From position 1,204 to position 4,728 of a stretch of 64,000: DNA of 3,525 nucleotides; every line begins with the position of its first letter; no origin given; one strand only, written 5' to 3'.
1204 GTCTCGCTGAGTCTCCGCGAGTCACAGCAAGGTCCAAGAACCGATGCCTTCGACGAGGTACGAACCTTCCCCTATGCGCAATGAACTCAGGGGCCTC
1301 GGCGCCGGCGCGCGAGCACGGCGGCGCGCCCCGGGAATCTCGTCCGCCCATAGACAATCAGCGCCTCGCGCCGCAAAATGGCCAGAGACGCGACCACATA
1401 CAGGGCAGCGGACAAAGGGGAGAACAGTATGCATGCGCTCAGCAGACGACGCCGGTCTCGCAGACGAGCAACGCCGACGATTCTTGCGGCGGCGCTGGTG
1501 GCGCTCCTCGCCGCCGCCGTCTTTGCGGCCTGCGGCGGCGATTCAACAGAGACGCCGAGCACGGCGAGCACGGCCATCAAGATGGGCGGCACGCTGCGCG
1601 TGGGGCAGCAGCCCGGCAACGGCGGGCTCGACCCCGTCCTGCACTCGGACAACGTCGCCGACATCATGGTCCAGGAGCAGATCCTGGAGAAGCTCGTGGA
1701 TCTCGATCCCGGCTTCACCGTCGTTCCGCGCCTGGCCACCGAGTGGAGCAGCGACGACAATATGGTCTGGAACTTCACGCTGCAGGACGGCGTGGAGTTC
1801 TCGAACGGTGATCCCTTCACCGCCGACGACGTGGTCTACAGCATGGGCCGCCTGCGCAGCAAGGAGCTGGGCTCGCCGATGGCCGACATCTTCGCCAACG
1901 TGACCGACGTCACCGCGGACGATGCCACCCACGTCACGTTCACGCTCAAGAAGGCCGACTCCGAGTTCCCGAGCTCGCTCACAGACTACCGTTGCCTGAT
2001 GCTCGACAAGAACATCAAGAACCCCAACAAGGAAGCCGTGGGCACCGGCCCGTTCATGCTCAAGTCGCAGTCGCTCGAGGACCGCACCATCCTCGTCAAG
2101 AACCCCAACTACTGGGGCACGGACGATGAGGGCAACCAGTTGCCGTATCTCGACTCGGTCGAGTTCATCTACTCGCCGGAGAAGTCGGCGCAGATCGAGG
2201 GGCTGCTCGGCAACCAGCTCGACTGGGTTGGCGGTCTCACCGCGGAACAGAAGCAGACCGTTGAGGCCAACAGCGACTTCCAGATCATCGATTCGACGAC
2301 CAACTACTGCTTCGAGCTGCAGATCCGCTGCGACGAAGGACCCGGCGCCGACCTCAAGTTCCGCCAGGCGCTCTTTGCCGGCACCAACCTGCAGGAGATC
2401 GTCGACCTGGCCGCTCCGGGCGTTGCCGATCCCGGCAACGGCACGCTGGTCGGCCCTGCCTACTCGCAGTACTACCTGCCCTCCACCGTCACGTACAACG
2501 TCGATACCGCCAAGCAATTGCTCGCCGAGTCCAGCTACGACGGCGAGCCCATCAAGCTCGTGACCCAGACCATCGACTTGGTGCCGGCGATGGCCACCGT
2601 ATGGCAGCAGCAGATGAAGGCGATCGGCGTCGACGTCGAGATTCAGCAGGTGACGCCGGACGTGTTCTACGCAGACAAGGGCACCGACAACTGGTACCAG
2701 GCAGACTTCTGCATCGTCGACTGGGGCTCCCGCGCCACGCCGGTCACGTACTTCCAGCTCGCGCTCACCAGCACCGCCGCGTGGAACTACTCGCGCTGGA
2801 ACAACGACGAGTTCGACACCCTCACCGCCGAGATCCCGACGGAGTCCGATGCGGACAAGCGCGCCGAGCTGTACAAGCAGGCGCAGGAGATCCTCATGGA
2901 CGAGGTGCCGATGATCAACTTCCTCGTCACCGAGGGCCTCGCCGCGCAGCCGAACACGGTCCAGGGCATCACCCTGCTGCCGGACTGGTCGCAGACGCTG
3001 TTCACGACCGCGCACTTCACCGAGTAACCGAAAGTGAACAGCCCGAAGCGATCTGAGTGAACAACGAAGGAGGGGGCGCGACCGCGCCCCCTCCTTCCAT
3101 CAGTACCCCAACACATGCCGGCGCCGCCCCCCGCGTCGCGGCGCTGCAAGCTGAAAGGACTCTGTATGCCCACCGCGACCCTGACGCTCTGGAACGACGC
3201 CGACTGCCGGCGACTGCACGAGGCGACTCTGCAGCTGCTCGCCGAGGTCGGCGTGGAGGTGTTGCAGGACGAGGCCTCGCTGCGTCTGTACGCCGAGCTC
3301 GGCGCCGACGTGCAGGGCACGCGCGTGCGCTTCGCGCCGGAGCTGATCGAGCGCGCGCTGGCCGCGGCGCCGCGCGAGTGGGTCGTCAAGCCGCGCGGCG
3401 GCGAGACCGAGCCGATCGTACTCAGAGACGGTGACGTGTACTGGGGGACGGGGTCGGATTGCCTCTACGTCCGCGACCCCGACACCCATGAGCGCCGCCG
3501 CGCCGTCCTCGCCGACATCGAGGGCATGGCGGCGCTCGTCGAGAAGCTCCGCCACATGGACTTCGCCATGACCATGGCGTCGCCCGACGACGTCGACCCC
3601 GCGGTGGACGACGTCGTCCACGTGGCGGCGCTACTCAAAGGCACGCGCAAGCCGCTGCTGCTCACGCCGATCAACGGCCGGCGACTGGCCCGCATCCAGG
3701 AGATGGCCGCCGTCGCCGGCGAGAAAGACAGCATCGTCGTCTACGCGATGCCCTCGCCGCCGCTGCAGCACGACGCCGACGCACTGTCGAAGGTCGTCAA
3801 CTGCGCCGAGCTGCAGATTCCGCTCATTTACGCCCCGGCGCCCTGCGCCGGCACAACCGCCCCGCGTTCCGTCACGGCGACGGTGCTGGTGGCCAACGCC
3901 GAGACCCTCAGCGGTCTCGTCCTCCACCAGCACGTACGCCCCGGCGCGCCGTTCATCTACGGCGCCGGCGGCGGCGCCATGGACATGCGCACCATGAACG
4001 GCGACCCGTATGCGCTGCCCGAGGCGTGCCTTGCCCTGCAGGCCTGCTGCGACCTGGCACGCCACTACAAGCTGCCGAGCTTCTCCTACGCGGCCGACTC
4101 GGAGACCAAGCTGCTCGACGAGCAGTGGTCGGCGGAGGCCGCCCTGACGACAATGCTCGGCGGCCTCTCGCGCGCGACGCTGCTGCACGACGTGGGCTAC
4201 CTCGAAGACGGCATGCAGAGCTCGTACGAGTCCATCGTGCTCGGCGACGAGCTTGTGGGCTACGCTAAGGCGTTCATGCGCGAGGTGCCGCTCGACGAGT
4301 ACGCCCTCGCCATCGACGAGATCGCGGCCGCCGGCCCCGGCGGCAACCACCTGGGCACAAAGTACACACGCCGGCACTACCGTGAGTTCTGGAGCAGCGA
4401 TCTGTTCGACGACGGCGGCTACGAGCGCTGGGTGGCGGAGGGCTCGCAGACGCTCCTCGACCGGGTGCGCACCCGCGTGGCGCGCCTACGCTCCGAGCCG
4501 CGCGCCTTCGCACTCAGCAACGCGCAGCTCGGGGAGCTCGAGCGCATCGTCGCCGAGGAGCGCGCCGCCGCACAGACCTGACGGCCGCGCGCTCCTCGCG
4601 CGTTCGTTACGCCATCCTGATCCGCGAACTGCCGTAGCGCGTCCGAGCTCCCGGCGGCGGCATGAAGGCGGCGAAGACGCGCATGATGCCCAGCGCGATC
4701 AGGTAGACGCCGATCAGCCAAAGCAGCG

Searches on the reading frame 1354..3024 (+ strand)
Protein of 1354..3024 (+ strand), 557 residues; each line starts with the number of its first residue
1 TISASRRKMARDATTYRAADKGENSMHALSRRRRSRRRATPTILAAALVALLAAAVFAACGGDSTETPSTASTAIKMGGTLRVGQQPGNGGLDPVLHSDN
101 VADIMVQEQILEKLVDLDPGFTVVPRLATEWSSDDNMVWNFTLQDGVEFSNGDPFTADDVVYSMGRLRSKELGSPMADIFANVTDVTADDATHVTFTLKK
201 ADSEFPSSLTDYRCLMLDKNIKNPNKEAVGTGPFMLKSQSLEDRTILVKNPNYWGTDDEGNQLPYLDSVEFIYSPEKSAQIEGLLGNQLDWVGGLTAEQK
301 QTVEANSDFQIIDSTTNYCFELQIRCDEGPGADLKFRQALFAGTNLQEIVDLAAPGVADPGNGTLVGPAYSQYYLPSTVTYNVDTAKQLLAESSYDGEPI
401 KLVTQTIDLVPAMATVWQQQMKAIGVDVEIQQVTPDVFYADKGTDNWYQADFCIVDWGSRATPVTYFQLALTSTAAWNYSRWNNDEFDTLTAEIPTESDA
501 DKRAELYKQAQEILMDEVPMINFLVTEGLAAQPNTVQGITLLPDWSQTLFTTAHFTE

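Call 68: search_protein_families(library=pfam, proteins=[window:1354-3024:+], max_evalue=0.00001)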
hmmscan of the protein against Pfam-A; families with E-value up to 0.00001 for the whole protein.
window:1354-3024:+ (557 aa): 1 family
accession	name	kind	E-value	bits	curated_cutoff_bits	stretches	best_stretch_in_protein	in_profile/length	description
PF00496.27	SBP_bac_5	-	1.4e-75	255.1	32.4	1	122-476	1-365/368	Bacterial extracellular solute-binding proteins, family 5 Middle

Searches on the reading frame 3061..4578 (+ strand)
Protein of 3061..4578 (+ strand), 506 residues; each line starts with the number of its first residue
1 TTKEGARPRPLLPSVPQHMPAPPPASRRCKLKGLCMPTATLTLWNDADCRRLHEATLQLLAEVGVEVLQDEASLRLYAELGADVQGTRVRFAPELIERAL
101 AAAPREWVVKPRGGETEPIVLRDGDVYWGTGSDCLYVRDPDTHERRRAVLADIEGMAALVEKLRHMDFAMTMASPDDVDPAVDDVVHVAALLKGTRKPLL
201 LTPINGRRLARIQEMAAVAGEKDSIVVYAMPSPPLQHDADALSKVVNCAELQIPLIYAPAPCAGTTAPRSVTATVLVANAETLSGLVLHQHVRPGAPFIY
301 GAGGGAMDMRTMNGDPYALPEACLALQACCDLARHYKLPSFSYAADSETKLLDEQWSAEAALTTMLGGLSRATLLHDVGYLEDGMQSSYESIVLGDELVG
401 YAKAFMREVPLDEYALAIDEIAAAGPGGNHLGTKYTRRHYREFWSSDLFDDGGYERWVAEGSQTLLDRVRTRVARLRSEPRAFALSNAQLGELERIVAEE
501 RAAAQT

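Call 68: search_protein_families(library=pfam, proteins=[window:3061-4578:+], max_evalue=0.00001)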
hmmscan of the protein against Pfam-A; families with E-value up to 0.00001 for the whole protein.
window:3061-4578:+ (506 aa): 1 family
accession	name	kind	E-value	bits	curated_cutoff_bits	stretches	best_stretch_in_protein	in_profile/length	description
PF06253.16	MTTB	-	1.6e-73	247.9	25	1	34-502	24-497/500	Trimethylamine methyltransferase (MTTB)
